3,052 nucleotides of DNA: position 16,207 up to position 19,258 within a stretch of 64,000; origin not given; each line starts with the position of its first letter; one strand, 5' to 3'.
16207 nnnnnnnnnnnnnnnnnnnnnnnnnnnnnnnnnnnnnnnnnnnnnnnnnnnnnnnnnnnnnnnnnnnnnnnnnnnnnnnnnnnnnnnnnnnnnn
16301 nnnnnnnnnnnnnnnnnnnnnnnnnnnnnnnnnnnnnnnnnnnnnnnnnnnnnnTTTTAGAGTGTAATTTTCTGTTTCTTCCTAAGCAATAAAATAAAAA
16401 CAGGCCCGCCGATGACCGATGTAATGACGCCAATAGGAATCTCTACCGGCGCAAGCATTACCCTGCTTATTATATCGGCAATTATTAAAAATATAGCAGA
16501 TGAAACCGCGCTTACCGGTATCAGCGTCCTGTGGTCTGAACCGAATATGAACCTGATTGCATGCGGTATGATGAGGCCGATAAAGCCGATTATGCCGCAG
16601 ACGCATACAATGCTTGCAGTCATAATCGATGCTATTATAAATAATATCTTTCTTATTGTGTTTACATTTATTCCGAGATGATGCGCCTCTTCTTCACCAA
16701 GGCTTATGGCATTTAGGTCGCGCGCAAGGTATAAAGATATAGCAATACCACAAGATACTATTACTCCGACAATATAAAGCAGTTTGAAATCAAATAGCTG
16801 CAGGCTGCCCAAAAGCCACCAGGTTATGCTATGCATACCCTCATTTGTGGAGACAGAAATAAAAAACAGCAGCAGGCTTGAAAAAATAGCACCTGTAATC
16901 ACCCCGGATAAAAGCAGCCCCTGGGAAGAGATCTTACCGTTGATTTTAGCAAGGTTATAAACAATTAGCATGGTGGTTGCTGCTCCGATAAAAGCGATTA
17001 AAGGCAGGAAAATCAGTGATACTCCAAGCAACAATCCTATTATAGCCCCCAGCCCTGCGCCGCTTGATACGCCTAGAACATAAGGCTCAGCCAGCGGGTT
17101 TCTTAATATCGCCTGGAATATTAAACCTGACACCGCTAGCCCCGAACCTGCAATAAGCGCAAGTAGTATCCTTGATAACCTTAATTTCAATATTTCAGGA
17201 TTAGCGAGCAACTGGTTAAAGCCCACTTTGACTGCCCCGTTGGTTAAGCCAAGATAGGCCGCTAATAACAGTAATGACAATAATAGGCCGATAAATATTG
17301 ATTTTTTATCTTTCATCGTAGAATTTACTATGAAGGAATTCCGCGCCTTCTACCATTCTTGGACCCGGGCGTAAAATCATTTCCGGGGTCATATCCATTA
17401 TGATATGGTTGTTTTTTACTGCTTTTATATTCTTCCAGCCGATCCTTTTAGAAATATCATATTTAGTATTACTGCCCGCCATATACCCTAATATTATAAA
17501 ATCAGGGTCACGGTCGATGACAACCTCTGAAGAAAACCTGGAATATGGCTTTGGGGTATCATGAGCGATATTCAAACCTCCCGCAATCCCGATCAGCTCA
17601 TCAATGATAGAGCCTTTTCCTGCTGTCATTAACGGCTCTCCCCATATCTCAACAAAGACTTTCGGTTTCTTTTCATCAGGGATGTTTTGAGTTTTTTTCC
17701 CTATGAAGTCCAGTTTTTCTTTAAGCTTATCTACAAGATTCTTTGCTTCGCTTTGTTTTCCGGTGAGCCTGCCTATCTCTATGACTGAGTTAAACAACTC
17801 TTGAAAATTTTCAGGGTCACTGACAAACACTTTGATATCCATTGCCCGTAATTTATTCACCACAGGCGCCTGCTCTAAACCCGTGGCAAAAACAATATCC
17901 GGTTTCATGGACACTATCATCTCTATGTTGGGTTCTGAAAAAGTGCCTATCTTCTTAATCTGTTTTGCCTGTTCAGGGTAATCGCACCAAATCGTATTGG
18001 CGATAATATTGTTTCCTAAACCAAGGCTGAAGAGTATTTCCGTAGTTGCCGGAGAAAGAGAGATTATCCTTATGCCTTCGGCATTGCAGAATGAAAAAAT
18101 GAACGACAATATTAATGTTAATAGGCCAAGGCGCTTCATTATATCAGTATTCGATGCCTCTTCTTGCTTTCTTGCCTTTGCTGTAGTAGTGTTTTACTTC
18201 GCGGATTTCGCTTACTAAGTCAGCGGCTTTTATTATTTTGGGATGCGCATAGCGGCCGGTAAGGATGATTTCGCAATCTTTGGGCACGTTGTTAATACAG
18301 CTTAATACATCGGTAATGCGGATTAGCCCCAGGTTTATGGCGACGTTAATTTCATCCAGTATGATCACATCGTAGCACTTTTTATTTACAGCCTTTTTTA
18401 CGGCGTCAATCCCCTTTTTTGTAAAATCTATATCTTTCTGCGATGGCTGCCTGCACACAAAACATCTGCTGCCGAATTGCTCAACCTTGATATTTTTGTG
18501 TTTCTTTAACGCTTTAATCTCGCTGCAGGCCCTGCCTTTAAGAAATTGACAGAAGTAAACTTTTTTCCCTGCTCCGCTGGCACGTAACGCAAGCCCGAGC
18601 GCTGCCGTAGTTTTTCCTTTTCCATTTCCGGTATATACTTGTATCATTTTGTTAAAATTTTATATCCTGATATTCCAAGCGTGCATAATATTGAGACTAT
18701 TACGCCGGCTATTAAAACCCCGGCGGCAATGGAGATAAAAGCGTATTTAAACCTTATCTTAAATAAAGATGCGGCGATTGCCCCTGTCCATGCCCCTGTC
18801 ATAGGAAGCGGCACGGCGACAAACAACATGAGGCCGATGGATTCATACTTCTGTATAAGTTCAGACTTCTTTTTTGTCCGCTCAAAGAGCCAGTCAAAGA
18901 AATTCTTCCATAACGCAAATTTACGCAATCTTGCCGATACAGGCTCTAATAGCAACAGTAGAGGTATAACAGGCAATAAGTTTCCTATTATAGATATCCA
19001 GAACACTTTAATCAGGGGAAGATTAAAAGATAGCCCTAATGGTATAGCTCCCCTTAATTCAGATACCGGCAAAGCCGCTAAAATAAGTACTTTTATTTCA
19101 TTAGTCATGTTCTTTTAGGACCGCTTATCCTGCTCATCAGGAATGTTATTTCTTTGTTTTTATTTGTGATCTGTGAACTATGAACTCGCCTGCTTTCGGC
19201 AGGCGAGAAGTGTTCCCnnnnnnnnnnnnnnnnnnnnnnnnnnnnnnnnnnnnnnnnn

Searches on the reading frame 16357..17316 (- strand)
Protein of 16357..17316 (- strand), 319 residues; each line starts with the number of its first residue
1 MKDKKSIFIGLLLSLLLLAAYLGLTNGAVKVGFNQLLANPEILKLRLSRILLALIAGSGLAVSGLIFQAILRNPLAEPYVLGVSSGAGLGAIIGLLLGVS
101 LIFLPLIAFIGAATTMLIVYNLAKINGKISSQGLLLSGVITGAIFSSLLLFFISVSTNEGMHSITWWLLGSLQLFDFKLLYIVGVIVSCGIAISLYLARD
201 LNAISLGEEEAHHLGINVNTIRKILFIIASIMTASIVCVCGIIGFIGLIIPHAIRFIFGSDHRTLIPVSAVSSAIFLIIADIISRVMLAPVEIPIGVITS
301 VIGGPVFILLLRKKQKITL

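Call 4: search_protein_families(library=pfam, proteins=[window:16357-17316:-])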
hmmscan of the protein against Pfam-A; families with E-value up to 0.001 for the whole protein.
window:16357-17316:- (319 aa): 2 families
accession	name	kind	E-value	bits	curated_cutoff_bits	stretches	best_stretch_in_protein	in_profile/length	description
PF01032.23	FecCD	-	1.5e-87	294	26.5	1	11-313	6-311/311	FecCD transport family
PF00950.22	ABC-3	-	7e-08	32.7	20.1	1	87-290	42-238/258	ABC 3 transport family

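Call 5: search_protein_families(library=ncbifam, proteins=[window:16357-17316:-])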
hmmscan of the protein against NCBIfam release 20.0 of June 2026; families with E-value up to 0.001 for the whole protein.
window:16357-17316:- (319 aa): 16 families
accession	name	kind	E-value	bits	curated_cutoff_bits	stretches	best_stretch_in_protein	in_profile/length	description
NF007081.0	PRK09535.1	equivalog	3.2e-70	237.3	461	1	42-315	91-362/366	vitamin B12 ABC transporter permease BtuC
TIGR03869.1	F420-0_ABCperm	hypoth_equivalog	2.4e-67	227.5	437.35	1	23-315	31-322/325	putative F420-0 ABC transporter permease subunit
NF003001.0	PRK03784.1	equivalog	2.5e-67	227.4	334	1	6-316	16-330/332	vitamin B12 ABC transporter permease BtuC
NF007299.0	PRK09777.1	equivalog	4.1e-62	210.3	406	1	9-312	6-315/318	Fe(3+) dicitrate ABC transporter permease subunit FecD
NF007866.0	PRK10577.1-2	equivalog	3.7e-57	194.1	554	1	9-315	358-664/666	Fe(3+)-hydroxamate ABC transporter permease FhuB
NF007871.0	PRK10577.2-2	equivalog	2.4e-56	191.6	899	1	30-316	392-678/679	Fe(3+)-hydroxamate ABC transporter permease FhuB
NF007872.0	PRK10577.2-3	equivalog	8.4e-56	189.6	727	1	9-317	21-334/676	Fe(3+)-hydroxamate ABC transporter permease FhuB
NF007867.0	PRK10577.1-3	subfamily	9.8e-54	182.8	849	1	41-315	431-706/710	Fe(3+)-hydroxamate ABC transporter permease FhuB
NF007873.0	PRK10577.2-4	equivalog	1.3e-49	169.5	1012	1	15-316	343-645/646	Fe(3+)-hydroxamate ABC transporter permease FhuB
NF008407.0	PRK11228.1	equivalog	1.7e-49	168.5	396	1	32-314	44-329/330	iron-dicitrate ABC transporter permease FecC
NF007760.0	PRK10441.1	equivalog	4.1e-49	167.5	428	1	41-317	55-332/335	Fe(3+)-siderophore ABC transporter permease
NF007870.0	PRK10577.2-1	equivalog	7e-42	143.9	1355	1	41-316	399-675/678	Fe(3+)-hydroxamate ABC transporter permease FhuB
NF007869.0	PRK10577.1-6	equivalog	1e-40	139.9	954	1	41-311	421-691/703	Fe(3+)-hydroxamate ABC transporter permease FhuB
NF007868.0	PRK10577.1-5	equivalog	1e-39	136.6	943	1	9-315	359-665/666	Fe(3+)-hydroxamate ABC transporter permease FhuB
NF007865.0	PRK10577.1-1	equivalog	1.6e-38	132.6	1107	1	14-315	356-659/660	Fe(3+)-hydroxamate ABC transporter permease FhuB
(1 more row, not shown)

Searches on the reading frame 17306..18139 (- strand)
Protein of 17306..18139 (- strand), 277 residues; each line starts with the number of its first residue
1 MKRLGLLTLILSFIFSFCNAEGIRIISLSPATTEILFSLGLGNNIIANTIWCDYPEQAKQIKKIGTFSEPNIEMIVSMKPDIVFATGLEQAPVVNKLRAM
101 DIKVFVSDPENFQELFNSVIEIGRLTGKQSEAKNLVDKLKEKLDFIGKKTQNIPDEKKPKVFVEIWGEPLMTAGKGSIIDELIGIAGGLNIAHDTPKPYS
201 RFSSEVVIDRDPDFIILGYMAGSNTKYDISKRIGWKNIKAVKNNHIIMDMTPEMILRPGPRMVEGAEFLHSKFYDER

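Call 4: search_protein_families(library=pfam, proteins=[window:17306-18139:-])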
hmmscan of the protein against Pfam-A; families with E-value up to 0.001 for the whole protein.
window:17306-18139:- (277 aa): 1 family
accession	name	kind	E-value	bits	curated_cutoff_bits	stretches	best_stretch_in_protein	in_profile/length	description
PF01497.23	Peripla_BP_2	-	8.7e-34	117.4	27.5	1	25-247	1-229/235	Periplasmic binding protein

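Call 5: search_protein_families(library=ncbifam, proteins=[window:17306-18139:-])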
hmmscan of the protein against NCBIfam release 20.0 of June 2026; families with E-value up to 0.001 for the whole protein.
window:17306-18139:- (277 aa): 10 families
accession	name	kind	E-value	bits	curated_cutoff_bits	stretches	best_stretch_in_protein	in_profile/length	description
NF002894.0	PRK03379.1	equivalog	3.3e-37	128.1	234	1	8-269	9-258/266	vitamin B12 ABC transporter substrate-binding protein BtuF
TIGR04281.1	peripla_PGF_1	equivalog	5.3e-34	117.9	325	1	24-276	23-267/330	PGF-CTERM-anchored ABC transporter substrate-binding protein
TIGR03659.1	IsdE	equivalog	5.7e-28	97.9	298.65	1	21-246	37-264/292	heme ABC transporter substrate-binding protein IsdE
NF038402.1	TroA_like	subfamily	1.9e-17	63.6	30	1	24-233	1-201/219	helical backbone metal receptor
TIGR03868.1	F420-O_ABCperi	hypoth_equivalog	1.9e-16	60.1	392.4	1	21-249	16-263/287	putative F420-0 ABC transporter substrate-binding protein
NF008501.1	PRK11411.1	subfamily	1.7e-14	53.5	320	1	56-247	78-267/303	Fe(3+) dicitrate ABC transporter substrate-binding protein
NF007864.0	PRK10576.1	equivalog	2.5e-08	33.6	252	1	21-164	34-182/297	Fe(3+)-hydroxamate ABC transporter substrate-binding protein FhuD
NF047879.1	catechol_SstD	exception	1.6e-07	30.7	450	1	61-247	118-314/343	ferrated catecholamine ABC transporter substrate-binding lipoprotein SstD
NF052484.1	sider_BP_EitA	equivalog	3.8e-05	22.9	640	1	23-85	37-103/328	siderophore ABC transporter substrate-binding protein EitA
NF008200.0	PRK10957.1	equivalog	0.00042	19.3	205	0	57-149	104-196/330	Fe2+-enterobactin ABC transporter substrate-binding protein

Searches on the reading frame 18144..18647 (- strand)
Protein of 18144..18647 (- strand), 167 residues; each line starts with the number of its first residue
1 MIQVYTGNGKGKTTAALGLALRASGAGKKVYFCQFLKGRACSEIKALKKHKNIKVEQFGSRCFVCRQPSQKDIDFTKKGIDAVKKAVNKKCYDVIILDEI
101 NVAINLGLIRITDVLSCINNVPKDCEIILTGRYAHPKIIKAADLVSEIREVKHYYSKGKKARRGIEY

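Call 16: search_protein_families(library=pfam, proteins=[window:18144-18647:-])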
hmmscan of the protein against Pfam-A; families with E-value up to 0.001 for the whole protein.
window:18144-18647:- (167 aa): 1 family
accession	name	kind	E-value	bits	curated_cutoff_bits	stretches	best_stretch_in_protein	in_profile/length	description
PF02572.21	CobA_CobO_BtuR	-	1.7e-61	207.8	25.7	1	1-167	4-172/172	ATP:corrinoid adenosyltransferase BtuR/CobO/CobP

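Call 70: search_protein_families(library=ncbifam, proteins=[window:18144-18644:-], max_evalue=0.001)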
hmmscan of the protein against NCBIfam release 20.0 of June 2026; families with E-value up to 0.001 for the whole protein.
window:18144-18644:- (166 aa): 5 families
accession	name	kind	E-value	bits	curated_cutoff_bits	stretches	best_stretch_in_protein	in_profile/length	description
NF004637.0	PRK05986.1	subfamily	1.1e-56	191.7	185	1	1-166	31-197/197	cob(I)yrinic acid a,c-diamide adenosyltransferase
TIGR00708.1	cobA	equivalog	3.7e-47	160.4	167.75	1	1-166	8-177/177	cob(I)yrinic acid a,c-diamide adenosyltransferase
NF005647.0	PRK07413.1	equivalog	4.9e-26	91.3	426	1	1-160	22-195/382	cob(I)yrinic acid a,c-diamide adenosyltransferase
NF005648.0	PRK07414.1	equivalog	5.1e-20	71.7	248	1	1-151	24-176/178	P-loop NTPase family protein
TIGR02237.1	recomb_radB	equivalog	0.00022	21.2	172.4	1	2-99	16-106/210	DNA repair and recombination protein RadB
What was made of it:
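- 18144..19108 (-): cobA/btuR corrinoid adenosyltransferase (18144-18647), preceded by a PF06695 membrane protein (18644-19108). PF02572 scores 208 bits and NF004637 scores 191.7 bits, above its cut-off of 185 (calls 16, 70).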

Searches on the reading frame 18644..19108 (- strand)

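Call 16: search_protein_families(library=pfam, proteins=[window:18644-19108:-])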
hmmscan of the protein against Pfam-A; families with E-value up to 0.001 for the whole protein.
window:18644-19108:- (154 aa): 1 family
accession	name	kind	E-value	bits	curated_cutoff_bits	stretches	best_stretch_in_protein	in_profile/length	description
PF06695.16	Sm_multidrug_ex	-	1.3e-43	148.9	30.7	1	17-137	1-121/121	Putative small multi-drug export protein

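Call 70: search_protein_families(library=ncbifam, proteins=[window:18644-19105:-], max_evalue=0.001)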
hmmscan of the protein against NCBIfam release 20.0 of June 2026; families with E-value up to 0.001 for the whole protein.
window:18644-19105:- (153 aa): 0 families
